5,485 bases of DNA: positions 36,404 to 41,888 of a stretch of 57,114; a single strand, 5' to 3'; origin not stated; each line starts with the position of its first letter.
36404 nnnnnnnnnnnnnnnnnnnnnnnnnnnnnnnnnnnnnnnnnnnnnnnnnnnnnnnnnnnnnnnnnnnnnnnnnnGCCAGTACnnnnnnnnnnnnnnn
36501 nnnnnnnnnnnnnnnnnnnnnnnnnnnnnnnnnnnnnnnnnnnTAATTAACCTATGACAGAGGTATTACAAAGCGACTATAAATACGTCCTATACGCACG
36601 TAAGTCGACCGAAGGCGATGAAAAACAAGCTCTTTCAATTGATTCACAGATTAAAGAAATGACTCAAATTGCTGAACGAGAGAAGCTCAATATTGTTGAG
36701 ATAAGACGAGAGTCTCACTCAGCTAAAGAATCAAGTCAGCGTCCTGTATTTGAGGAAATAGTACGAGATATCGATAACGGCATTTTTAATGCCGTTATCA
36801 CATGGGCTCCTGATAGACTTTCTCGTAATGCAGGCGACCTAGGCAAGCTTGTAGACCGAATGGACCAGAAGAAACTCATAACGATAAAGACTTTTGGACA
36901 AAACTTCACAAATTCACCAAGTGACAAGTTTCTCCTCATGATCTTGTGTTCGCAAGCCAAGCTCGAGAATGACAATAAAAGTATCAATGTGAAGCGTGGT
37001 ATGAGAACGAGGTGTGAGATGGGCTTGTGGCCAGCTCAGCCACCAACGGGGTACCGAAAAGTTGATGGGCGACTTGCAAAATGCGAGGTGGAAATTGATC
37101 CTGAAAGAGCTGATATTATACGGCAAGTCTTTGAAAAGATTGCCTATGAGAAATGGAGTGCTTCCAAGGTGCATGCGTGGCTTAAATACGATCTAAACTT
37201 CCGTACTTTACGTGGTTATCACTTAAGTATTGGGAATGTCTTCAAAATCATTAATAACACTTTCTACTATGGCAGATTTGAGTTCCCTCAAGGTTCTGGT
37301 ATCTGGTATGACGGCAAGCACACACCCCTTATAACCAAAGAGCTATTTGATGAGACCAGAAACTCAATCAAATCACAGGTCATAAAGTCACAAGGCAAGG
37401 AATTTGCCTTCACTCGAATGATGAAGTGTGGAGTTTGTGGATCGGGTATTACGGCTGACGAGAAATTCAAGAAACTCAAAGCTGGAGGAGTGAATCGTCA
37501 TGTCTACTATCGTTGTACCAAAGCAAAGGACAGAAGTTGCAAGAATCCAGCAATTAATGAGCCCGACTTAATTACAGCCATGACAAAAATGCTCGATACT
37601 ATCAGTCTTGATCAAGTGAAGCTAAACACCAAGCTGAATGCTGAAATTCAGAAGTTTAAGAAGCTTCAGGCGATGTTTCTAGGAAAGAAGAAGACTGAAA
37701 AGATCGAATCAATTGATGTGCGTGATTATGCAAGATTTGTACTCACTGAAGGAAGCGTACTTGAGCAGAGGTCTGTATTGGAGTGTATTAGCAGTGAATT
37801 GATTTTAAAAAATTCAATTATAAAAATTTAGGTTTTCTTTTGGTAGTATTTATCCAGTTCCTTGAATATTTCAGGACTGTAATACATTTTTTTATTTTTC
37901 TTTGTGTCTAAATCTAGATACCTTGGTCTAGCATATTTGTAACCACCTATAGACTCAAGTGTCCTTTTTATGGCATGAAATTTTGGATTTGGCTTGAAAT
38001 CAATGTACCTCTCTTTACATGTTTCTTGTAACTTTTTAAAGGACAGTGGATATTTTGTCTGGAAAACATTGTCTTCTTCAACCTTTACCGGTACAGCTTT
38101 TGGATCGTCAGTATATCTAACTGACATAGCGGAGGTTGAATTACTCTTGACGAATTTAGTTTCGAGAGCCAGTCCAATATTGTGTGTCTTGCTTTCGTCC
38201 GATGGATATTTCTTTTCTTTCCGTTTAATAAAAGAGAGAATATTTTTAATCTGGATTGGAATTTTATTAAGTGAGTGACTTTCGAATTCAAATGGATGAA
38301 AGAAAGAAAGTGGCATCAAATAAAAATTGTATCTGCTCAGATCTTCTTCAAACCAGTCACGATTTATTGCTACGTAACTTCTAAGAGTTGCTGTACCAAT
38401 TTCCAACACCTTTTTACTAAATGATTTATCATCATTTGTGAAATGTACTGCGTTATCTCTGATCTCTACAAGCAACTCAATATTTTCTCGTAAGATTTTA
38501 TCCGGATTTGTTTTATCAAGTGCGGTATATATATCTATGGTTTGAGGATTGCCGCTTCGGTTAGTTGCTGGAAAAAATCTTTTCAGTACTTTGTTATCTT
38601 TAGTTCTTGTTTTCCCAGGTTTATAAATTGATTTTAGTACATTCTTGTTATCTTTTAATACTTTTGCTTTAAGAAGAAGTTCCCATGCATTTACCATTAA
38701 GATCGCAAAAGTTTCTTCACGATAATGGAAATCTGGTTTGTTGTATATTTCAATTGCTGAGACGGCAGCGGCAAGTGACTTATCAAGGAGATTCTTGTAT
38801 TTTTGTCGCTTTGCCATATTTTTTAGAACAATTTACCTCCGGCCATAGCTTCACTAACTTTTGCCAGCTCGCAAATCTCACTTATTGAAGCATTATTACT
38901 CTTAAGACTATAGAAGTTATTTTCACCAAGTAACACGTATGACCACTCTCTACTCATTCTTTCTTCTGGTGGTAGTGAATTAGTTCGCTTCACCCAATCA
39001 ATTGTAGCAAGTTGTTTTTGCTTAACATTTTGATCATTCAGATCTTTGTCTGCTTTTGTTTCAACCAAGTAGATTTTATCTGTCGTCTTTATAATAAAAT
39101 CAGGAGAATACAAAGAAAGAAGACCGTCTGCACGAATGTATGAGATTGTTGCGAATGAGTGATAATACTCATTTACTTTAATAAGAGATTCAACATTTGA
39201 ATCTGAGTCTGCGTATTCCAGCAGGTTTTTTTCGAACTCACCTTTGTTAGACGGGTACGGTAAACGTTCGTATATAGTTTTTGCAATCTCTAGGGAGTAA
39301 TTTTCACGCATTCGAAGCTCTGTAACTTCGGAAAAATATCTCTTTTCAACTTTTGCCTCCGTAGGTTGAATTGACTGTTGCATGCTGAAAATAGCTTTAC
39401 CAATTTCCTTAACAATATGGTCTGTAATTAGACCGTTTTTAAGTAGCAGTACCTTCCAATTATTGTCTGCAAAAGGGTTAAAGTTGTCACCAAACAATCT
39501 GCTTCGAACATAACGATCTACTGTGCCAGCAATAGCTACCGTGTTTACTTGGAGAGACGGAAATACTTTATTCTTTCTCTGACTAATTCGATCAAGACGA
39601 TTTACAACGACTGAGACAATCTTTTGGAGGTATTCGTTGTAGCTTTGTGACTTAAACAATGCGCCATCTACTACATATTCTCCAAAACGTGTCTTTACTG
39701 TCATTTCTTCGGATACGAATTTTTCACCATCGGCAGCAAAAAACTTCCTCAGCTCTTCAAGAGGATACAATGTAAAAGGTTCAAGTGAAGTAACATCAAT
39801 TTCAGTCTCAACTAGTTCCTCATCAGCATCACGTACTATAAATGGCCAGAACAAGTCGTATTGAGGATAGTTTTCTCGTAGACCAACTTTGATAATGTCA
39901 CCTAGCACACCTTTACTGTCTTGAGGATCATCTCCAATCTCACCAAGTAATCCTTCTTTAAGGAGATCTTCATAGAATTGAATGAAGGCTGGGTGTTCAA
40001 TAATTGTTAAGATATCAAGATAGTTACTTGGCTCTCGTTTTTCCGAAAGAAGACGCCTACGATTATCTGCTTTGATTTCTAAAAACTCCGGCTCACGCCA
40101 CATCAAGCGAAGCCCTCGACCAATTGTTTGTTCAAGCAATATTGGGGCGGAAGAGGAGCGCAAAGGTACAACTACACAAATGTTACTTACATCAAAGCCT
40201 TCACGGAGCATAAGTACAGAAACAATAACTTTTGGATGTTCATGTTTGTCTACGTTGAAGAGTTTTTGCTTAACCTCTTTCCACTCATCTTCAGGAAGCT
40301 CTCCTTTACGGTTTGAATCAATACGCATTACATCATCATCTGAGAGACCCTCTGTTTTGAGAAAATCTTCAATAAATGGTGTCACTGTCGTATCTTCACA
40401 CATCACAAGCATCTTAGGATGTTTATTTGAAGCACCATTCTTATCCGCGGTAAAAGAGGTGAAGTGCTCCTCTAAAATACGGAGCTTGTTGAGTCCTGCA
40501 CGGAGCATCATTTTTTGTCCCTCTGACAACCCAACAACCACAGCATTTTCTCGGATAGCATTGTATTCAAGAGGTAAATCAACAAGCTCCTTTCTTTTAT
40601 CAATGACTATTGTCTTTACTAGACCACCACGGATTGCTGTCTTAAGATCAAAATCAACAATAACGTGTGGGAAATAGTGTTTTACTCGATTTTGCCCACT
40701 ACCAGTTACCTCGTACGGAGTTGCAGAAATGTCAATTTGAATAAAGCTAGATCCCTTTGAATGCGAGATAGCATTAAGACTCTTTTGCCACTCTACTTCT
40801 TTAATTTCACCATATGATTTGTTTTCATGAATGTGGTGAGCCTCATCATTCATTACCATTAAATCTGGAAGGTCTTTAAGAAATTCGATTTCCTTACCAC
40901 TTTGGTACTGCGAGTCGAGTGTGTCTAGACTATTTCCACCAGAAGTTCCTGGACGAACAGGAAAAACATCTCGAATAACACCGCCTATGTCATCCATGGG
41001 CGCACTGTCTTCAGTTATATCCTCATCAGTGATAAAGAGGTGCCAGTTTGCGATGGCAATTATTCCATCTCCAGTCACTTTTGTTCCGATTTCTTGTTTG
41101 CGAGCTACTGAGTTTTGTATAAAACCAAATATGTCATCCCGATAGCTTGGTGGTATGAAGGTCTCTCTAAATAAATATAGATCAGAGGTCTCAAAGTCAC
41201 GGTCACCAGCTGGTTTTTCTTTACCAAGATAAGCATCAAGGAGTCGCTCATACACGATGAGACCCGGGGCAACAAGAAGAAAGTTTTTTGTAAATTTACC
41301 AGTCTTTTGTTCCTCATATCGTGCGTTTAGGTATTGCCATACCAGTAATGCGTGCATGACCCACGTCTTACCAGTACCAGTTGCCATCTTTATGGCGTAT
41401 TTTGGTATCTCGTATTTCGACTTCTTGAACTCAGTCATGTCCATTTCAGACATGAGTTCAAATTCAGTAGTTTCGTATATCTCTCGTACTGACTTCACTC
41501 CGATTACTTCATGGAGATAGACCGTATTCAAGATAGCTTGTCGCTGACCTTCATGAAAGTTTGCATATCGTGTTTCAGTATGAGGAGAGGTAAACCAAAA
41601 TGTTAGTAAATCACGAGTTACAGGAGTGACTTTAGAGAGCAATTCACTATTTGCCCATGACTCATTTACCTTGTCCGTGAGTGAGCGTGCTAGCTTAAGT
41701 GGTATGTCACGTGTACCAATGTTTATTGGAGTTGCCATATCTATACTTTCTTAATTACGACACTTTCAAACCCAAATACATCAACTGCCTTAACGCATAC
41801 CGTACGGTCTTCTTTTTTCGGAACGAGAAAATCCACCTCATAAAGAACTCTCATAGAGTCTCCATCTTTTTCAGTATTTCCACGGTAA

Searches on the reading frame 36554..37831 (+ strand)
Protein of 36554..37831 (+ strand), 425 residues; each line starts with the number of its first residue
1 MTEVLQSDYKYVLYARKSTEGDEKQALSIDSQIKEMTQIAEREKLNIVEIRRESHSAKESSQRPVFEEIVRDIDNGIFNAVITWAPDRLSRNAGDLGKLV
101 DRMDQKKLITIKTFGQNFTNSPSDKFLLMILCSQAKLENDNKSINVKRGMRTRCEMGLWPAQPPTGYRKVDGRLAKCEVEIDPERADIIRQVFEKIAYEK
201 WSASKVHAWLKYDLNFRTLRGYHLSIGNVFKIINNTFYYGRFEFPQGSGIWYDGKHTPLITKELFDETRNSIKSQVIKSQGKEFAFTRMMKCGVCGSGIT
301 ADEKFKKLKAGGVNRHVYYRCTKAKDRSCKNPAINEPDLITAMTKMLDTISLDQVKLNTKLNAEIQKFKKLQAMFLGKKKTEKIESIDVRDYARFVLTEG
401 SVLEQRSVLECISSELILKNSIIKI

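Call 74: search_protein_families(library=pfam, proteins=[window:36554-37831:+], max_evalue=0.001)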
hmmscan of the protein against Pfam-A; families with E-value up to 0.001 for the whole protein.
window:36554-37831:+ (425 aa): 3 families
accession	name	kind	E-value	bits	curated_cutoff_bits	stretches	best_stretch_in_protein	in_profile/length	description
PF00239.26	Resolvase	-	3.7e-21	76.2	23.3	1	12-157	2-143/145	Resolvase, N terminal domain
PF07508.19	Recombinase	-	7.9e-11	42.5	21.1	1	183-273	1-100/102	Recombinase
PF13408.12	Zn_ribbon_recom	-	3.8e-09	37.2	25.3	1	286-346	2-56/58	Recombinase zinc beta ribbon domain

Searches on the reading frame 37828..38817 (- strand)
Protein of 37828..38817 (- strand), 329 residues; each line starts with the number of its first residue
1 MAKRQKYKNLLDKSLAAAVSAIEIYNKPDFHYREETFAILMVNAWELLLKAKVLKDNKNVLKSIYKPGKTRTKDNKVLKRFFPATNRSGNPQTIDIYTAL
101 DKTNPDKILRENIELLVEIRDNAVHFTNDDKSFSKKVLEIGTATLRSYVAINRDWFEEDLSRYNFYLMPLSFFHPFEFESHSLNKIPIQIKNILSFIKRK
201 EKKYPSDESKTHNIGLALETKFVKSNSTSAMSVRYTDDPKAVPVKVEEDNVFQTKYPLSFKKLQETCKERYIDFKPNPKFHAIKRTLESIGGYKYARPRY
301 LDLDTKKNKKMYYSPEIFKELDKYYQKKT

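Call 74: search_protein_families(library=pfam, proteins=[window:37828-38817:-], max_evalue=0.001)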
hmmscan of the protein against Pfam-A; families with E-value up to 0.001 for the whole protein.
window:37828-38817:- (329 aa): 1 family
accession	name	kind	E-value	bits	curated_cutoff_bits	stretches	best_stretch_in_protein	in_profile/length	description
PF12358.13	DUF3644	-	1.2e-49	168.8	27.6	1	9-203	1-182/183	Domain of unknown function (DUF3644)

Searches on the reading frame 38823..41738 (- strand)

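Call 74: search_protein_families(library=pfam, proteins=[window:38823-41738:-], max_evalue=0.001)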
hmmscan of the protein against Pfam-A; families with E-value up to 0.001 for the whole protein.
window:38823-41738:- (971 aa): 3 families
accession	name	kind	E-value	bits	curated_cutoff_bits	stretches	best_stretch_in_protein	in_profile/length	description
PF04851.21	ResIII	-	1.3e-12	48.4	22.5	1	110-342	22-163/164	Type III restriction enzyme, res subunit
PF00271.37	Helicase_C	-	2.3e-05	25.1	23.5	1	436-544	11-108/110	Helicase conserved C-terminal domain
PF08722.17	Tn7_TnsA-like_N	-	0.00026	21.9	26.5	0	855-912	4-69/85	TnsA-like endonuclease N terminal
